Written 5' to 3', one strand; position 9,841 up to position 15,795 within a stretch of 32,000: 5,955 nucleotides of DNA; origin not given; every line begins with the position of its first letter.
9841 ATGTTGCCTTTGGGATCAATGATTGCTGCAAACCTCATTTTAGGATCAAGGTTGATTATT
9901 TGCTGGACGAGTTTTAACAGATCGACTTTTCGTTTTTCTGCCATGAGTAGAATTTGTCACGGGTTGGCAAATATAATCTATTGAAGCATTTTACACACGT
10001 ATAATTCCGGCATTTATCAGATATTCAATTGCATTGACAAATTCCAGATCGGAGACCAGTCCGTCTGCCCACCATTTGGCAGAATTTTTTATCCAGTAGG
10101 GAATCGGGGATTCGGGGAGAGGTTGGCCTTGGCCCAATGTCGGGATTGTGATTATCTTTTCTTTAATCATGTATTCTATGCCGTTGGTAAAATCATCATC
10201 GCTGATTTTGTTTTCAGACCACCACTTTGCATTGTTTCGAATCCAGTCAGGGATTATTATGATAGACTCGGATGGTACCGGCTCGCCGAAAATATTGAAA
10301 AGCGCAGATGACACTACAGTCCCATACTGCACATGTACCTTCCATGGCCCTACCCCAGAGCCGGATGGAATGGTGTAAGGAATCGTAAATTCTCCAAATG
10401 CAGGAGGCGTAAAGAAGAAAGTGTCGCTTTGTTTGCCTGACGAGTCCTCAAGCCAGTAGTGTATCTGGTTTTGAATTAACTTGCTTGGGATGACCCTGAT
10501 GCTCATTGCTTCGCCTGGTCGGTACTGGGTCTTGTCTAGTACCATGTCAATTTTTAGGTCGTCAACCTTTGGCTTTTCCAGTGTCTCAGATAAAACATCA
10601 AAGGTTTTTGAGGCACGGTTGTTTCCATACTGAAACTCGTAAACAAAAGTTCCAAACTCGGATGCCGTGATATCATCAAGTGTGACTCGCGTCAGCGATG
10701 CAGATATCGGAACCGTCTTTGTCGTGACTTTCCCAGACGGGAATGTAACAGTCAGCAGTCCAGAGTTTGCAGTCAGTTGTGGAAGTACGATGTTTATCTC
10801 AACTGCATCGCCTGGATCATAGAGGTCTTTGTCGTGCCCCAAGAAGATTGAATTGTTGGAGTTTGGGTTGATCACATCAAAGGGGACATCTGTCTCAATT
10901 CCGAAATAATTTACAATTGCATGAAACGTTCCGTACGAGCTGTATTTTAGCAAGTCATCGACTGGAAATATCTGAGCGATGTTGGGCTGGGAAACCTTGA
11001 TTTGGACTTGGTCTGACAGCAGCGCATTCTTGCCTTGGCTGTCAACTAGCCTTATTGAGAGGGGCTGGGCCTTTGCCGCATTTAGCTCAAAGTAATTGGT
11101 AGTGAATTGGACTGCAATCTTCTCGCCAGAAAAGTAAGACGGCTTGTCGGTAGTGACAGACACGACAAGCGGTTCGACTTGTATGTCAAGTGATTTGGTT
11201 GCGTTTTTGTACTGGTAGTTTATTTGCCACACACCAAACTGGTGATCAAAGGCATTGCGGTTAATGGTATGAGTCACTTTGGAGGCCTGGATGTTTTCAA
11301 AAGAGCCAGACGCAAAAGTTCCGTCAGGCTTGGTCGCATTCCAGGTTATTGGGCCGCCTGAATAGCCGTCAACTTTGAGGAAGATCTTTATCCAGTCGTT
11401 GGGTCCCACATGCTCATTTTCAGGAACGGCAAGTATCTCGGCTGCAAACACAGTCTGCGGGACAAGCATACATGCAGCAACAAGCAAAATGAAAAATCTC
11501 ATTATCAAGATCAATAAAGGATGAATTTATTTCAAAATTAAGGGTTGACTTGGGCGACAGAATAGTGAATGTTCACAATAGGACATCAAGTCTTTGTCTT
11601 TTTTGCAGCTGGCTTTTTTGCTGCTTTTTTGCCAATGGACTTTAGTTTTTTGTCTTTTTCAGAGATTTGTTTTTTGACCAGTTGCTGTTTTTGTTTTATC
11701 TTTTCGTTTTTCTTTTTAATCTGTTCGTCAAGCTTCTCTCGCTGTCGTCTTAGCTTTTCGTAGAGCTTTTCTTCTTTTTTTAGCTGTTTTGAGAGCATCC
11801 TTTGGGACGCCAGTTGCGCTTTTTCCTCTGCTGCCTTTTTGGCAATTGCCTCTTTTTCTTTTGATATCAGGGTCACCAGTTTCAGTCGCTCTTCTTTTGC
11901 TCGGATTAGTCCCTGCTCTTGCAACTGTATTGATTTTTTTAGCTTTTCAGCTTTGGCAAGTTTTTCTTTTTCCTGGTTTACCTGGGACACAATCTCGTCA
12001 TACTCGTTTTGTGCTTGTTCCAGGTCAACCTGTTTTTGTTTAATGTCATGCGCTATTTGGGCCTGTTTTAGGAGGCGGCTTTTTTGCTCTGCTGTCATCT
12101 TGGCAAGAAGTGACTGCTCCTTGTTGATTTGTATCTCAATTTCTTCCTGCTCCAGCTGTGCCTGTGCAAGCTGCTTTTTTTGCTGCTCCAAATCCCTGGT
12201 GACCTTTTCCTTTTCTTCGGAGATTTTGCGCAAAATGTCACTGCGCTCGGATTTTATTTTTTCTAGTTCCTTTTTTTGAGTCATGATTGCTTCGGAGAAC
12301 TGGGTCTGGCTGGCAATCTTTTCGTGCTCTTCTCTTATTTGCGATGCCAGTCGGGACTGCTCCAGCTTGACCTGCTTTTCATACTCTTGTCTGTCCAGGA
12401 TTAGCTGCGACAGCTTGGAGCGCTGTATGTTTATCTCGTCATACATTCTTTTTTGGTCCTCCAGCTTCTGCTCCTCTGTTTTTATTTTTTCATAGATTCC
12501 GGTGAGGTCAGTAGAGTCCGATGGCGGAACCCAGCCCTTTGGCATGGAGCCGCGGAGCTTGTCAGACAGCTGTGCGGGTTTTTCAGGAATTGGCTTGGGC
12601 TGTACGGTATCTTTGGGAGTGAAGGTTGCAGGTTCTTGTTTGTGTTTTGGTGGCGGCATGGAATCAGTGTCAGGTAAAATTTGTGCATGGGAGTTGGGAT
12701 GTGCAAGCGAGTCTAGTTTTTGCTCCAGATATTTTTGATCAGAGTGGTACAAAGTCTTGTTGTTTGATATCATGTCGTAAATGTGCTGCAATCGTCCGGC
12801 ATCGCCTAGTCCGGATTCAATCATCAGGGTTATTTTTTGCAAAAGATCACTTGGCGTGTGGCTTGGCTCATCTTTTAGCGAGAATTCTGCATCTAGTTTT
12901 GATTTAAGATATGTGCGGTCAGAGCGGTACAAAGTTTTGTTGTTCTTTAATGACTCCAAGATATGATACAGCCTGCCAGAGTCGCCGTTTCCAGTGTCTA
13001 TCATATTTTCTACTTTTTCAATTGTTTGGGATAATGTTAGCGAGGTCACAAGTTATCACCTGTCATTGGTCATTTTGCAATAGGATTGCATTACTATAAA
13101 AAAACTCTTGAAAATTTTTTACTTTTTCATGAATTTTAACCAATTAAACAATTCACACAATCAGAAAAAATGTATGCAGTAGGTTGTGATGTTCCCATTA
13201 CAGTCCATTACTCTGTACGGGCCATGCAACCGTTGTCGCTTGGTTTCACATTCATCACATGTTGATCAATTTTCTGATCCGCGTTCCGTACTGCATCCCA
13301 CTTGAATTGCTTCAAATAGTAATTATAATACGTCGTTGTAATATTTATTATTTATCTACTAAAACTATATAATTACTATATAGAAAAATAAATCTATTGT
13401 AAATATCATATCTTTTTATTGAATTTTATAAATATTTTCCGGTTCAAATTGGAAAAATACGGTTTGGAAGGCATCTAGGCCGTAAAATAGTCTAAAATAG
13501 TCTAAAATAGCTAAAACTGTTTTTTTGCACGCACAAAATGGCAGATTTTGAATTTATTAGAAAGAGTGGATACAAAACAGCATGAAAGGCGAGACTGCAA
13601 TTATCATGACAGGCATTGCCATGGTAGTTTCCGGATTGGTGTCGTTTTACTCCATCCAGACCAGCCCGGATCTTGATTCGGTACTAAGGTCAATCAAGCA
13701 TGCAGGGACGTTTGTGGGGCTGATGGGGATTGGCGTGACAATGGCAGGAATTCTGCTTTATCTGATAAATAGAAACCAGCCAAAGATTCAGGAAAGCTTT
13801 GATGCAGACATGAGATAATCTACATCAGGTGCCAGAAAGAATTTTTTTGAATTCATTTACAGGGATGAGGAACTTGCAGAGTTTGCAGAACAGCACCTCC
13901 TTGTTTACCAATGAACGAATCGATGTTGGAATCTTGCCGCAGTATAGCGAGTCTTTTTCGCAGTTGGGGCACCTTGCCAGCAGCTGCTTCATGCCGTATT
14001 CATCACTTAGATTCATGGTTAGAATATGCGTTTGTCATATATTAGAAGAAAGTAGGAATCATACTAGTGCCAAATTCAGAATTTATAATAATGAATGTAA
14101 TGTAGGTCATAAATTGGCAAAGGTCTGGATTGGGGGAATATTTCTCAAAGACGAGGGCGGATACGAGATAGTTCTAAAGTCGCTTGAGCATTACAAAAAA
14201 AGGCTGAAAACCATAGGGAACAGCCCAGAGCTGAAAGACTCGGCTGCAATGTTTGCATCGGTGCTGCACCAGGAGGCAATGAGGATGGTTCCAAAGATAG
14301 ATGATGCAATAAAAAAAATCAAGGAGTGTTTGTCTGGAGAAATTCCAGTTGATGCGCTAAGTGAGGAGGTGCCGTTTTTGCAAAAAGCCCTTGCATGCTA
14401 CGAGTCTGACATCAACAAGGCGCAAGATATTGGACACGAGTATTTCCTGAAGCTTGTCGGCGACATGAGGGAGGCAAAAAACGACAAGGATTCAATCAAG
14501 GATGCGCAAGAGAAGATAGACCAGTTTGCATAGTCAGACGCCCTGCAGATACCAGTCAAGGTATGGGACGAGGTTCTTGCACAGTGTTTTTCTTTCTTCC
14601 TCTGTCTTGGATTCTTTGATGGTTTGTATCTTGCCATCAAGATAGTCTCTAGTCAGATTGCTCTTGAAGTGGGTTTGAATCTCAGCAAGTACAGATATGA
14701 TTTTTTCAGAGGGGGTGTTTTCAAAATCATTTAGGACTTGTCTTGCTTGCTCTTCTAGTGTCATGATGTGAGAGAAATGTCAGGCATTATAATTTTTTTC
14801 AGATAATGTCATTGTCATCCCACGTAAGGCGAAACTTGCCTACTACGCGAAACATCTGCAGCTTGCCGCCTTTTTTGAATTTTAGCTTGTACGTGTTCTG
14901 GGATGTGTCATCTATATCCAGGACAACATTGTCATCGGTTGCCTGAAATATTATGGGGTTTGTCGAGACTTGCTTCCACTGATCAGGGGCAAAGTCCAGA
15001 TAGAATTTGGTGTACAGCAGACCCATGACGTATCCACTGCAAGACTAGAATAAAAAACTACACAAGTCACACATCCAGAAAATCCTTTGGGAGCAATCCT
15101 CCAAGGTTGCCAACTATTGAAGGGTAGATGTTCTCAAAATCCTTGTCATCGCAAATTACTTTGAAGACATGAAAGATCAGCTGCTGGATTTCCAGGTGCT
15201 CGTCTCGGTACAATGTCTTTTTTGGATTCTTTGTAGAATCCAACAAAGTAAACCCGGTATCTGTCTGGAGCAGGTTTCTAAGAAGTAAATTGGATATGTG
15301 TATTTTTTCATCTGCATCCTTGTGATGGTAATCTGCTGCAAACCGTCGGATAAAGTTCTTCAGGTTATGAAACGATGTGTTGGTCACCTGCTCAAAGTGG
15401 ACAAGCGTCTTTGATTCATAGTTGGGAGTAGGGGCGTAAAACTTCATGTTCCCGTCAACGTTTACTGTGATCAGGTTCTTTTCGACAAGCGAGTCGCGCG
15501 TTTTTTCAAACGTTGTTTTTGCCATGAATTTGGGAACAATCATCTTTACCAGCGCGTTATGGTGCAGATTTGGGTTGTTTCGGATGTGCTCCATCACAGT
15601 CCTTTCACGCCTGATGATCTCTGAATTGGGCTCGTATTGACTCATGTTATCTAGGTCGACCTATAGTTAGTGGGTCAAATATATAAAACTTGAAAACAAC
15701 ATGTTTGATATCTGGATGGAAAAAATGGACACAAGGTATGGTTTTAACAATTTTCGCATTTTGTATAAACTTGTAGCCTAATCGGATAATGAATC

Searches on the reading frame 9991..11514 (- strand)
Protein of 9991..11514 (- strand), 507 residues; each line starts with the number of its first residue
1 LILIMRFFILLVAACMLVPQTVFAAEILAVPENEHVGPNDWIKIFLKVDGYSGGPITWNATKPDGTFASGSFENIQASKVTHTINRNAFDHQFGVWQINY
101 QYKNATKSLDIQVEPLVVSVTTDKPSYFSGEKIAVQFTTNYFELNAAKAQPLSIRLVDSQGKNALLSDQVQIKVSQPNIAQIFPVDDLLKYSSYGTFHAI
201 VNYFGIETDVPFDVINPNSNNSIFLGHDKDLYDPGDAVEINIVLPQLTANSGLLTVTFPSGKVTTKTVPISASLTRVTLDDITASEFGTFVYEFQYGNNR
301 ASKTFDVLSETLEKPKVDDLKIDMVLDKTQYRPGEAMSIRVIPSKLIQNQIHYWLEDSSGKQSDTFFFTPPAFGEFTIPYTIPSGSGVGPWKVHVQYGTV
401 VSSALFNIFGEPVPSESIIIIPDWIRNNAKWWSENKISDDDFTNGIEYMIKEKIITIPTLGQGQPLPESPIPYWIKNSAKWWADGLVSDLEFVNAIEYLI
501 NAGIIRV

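Call 22: search_protein_families(library=pfam, proteins=[window:9991-11514:-], max_evalue=0.001)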
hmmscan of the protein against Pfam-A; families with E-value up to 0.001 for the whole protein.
window:9991-11514:- (507 aa): 1 family
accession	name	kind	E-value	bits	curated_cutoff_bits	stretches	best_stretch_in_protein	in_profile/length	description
PF01835.25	MG2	-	1.7e-13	51.1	32.8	1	325-397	5-82/96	MG2 domain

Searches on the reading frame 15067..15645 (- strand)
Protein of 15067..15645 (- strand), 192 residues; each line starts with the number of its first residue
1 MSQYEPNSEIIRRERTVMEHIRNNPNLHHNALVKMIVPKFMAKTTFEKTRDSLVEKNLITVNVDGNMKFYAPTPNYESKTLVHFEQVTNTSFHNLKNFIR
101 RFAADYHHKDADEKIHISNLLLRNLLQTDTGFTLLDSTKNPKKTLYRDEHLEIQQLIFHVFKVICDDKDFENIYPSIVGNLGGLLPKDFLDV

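Call 22: search_protein_families(library=pfam, proteins=[window:15067-15645:-], max_evalue=0.001)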
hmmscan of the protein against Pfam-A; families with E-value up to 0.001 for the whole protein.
window:15067-15645:- (192 aa): 1 family
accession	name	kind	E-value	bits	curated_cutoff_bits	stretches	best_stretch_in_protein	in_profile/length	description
PF03965.22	Penicillinase_R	-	4.8e-06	27.3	22.6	1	13-109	4-102/115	Penicillinase repressor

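Call 37: find_encoding_contigs(protein=window:15067-15645:-, flank=10000, max_places=8)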
Protein window:15067-15645:- (192 aa): no gene with exactly this product is on record in the collection.
